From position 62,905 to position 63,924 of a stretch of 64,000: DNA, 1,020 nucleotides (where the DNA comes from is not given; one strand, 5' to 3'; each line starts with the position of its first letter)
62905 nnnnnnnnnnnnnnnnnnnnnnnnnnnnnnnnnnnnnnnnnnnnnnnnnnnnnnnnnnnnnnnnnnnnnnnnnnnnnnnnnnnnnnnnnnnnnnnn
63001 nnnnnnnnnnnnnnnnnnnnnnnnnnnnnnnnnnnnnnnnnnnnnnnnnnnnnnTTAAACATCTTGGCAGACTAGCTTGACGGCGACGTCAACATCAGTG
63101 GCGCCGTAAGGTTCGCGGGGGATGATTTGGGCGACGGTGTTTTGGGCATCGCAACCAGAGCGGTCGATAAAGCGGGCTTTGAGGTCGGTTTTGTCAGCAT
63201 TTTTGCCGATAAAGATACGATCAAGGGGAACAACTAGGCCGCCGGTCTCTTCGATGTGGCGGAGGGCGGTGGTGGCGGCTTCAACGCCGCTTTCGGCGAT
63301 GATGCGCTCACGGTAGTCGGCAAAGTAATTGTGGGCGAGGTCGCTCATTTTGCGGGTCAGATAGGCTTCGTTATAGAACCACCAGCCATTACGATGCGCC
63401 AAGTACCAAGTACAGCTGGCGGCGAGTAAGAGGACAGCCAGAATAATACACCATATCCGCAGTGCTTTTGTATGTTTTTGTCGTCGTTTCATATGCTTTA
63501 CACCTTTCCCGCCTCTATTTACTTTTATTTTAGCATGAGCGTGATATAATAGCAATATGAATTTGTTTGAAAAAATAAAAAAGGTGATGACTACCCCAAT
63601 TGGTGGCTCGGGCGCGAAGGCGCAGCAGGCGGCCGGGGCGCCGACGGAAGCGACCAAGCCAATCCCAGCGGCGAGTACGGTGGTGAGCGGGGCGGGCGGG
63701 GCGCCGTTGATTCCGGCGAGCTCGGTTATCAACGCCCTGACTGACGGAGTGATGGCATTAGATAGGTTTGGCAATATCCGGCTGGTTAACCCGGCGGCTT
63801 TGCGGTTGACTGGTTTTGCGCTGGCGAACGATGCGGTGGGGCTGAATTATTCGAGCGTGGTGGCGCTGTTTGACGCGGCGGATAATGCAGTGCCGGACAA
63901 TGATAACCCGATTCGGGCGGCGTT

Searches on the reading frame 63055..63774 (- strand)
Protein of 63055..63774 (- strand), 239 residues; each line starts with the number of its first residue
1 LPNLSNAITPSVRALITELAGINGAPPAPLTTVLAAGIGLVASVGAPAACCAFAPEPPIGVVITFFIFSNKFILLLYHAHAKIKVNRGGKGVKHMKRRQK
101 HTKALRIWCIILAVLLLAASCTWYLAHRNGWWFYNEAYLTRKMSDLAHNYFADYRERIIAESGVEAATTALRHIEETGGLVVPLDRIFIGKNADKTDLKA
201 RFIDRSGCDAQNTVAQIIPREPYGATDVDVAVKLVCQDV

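Call 9: search_protein_families(library=pfam, proteins=[window:63055-63774:-], max_evalue=0.01)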
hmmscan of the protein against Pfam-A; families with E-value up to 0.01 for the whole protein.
window:63055-63774:- (239 aa): 1 family
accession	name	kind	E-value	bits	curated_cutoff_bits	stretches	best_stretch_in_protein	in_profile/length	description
PF01040.23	UbiA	-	0.0084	15.9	34.2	0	38-134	120-215/250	UbiA prenyltransferase family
